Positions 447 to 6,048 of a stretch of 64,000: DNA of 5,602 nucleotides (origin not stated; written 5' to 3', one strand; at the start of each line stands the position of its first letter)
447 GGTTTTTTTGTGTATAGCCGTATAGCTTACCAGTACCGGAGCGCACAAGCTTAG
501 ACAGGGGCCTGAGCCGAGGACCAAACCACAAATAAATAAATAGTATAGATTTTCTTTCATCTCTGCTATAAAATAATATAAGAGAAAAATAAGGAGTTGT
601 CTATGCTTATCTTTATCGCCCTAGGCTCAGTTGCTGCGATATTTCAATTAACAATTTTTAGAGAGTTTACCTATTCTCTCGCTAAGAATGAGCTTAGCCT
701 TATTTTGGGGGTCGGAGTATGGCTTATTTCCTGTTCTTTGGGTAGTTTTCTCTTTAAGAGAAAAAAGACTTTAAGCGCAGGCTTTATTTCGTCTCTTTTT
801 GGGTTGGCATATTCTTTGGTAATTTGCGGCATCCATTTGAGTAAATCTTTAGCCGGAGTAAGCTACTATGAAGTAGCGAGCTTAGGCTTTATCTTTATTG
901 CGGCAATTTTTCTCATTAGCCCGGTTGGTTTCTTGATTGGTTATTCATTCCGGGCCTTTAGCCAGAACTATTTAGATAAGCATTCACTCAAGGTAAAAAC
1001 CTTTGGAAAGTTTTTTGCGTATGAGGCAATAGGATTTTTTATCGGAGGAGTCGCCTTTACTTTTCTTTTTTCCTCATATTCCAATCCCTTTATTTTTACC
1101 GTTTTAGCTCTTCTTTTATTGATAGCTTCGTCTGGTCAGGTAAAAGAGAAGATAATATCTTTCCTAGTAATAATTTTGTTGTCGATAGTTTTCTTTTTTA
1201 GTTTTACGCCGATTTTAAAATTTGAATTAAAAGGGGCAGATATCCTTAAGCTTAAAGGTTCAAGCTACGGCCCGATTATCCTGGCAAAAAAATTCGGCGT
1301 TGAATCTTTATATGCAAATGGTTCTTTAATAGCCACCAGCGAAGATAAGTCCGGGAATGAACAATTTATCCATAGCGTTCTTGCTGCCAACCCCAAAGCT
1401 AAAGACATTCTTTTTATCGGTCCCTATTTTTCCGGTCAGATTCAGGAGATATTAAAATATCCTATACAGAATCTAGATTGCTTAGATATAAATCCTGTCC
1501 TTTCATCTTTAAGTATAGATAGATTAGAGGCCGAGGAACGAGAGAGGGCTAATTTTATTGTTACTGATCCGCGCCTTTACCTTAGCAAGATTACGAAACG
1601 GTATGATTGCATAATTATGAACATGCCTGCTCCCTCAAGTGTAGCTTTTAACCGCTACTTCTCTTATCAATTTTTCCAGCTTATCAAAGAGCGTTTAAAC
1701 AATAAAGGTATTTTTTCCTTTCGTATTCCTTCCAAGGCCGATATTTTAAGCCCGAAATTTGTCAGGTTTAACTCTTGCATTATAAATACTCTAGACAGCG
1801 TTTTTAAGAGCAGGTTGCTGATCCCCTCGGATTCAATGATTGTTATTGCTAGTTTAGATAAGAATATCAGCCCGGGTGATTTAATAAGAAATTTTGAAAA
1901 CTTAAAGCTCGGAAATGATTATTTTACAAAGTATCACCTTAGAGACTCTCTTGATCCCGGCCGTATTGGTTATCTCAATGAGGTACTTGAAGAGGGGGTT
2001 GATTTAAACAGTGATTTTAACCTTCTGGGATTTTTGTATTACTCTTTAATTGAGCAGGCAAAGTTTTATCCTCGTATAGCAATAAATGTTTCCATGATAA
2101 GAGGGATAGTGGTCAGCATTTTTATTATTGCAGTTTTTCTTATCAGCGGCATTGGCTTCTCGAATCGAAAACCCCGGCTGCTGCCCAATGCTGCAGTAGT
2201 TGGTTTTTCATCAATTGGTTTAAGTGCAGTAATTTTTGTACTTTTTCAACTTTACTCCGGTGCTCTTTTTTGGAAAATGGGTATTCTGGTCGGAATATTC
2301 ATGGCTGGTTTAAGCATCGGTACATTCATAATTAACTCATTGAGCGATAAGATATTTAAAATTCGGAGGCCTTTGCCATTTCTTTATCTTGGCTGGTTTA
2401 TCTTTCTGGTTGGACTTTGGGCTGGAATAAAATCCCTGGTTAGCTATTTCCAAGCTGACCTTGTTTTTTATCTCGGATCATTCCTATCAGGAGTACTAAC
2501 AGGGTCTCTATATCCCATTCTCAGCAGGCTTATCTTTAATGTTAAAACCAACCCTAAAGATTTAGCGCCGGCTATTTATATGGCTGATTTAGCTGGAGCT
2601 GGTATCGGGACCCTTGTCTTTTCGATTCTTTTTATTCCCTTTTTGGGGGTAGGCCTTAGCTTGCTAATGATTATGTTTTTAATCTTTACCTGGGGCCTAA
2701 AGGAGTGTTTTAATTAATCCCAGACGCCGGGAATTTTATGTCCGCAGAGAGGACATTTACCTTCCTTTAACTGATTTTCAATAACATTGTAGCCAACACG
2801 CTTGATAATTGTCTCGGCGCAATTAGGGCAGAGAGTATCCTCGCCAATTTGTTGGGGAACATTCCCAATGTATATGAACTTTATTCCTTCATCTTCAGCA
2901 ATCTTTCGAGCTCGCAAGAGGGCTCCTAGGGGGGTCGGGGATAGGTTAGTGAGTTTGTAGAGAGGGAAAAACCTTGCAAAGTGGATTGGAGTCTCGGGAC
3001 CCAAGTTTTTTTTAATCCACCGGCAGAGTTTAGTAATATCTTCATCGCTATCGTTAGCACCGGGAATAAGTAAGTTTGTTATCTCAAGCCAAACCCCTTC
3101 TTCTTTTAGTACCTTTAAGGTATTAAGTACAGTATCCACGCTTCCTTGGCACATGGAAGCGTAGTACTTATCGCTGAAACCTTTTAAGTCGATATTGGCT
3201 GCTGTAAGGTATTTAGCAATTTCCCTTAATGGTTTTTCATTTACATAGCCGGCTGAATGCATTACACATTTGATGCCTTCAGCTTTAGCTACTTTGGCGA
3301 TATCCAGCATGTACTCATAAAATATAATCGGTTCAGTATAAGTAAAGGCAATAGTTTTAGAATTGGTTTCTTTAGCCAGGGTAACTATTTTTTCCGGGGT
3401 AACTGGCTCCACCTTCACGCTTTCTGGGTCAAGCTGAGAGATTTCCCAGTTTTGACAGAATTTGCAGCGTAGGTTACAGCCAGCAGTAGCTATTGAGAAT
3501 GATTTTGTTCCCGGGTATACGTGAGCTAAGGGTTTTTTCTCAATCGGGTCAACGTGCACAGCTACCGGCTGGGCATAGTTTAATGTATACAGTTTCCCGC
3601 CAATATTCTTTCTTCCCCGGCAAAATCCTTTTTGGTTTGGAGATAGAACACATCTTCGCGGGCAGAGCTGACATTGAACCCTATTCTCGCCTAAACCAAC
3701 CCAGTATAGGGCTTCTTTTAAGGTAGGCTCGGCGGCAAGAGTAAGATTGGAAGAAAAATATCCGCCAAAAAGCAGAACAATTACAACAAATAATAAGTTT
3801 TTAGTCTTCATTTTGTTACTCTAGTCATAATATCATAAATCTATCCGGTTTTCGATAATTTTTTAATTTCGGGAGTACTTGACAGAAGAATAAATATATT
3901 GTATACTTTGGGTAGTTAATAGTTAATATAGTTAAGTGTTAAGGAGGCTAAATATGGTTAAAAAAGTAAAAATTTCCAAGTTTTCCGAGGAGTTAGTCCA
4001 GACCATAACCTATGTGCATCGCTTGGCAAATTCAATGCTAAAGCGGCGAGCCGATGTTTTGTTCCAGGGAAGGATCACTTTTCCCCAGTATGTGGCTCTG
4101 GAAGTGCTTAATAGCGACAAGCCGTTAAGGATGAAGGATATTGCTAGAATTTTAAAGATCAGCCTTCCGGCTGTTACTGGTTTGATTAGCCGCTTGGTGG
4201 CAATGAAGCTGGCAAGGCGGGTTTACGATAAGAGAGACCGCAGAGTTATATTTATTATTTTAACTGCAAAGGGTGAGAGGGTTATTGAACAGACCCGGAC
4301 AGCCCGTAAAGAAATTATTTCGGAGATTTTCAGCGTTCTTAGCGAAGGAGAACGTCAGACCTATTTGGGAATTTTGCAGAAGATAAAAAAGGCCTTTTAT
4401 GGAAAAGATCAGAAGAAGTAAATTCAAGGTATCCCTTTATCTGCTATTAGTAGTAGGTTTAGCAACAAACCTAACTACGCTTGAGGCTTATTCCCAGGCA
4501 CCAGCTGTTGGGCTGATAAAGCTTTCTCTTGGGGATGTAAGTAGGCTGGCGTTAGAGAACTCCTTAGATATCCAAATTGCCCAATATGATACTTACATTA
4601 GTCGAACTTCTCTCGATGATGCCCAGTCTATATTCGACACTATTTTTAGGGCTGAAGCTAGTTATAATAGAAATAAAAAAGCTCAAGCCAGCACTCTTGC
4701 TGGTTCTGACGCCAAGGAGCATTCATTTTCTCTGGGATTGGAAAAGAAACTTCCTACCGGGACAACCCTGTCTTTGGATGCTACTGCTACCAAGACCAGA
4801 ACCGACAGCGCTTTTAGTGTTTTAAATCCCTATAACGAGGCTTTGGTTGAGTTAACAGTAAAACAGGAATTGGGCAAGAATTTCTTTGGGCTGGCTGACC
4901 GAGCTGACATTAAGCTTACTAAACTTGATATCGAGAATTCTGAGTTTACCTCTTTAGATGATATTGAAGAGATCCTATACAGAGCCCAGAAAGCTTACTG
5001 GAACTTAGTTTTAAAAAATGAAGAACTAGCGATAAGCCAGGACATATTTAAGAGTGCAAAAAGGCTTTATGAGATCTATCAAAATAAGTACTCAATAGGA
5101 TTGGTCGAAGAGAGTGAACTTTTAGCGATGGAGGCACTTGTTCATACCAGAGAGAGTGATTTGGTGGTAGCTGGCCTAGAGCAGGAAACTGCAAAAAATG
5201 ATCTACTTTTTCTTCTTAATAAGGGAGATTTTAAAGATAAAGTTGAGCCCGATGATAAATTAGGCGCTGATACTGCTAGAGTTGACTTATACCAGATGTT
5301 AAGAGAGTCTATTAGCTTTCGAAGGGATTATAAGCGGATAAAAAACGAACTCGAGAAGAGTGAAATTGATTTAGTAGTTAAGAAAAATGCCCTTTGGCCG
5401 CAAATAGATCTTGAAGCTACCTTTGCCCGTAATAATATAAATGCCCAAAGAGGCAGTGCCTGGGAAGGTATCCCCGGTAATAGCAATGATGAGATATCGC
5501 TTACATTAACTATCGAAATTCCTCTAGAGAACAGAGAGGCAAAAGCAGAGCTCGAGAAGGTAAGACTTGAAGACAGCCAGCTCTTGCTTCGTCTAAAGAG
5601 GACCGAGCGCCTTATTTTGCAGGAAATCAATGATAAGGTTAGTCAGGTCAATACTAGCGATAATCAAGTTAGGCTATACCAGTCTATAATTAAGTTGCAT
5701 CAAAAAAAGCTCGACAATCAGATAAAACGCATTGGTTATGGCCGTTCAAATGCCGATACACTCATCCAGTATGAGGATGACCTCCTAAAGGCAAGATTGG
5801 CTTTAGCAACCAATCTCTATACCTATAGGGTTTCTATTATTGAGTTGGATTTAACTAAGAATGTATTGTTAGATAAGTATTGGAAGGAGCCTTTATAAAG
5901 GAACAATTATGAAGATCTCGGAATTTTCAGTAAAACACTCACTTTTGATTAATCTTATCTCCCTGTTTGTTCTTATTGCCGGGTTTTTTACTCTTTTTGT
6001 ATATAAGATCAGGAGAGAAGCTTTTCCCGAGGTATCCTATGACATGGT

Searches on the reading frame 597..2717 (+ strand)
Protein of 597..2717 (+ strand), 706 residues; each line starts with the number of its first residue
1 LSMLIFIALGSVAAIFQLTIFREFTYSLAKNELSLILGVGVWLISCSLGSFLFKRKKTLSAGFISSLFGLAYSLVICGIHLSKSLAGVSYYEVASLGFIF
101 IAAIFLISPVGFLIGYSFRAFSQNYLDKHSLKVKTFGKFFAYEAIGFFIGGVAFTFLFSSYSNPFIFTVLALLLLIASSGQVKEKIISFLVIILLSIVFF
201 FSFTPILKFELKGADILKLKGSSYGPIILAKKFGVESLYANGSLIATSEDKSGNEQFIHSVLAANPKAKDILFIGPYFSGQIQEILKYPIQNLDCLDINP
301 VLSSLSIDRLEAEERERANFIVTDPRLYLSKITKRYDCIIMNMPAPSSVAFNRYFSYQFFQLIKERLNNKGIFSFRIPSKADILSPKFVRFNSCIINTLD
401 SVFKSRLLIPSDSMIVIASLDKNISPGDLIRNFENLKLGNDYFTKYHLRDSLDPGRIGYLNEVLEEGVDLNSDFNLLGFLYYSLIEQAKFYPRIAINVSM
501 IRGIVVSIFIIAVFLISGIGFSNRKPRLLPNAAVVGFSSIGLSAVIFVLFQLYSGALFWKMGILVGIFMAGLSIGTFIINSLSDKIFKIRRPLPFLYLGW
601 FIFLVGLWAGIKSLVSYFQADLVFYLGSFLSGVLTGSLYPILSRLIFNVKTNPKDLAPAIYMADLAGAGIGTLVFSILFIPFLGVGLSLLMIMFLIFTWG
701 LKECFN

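Call 62: search_protein_families(library=pfam, proteins=[window:597-2717:+], max_evalue=0.00001)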
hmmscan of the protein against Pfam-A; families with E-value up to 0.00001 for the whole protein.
window:597-2717:+ (706 aa): 1 family
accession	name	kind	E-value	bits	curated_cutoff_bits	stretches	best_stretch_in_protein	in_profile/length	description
PF01564.23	Spermine_synth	-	4.1e-11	43.2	22.9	1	255-374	6-129/186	Spermine/spermidine synthase domain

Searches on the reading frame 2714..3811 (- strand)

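Call 62: search_protein_families(library=pfam, proteins=[window:2714-3811:-], max_evalue=0.00001)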
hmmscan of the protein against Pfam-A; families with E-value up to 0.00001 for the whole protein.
window:2714-3811:- (365 aa): 2 families
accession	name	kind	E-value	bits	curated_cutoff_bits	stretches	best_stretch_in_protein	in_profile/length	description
PF04055.27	Radical_SAM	-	1.7e-24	87.3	29.5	1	108-262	3-165/166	Radical SAM superfamily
PF13353.11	Fer4_12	-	8.4e-07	29.8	22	1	106-208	9-112/137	4Fe-4S single cluster domain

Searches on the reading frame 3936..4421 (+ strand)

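Call 62: search_protein_families(library=pfam, proteins=[window:3936-4421:+], max_evalue=0.00001)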
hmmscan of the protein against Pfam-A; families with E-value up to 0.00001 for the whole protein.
window:3936-4421:+ (161 aa): 2 families
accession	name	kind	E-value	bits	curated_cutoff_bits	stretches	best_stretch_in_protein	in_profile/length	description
PF12802.13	MarR_2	-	7.6e-09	36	27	1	47-103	3-60/61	MarR family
PF01047.28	MarR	-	1.3e-08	35.1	24.6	1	47-104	1-58/59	MarR family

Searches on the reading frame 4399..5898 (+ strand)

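Call 62: search_protein_families(library=pfam, proteins=[window:4399-5898:+], max_evalue=0.00001)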
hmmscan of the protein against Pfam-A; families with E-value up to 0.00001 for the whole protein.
window:4399-5898:+ (499 aa): 1 family
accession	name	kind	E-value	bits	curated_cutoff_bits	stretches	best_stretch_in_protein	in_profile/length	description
PF02321.23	OEP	-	1.8e-30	106.6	22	2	299-485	3-184/187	Outer membrane efflux protein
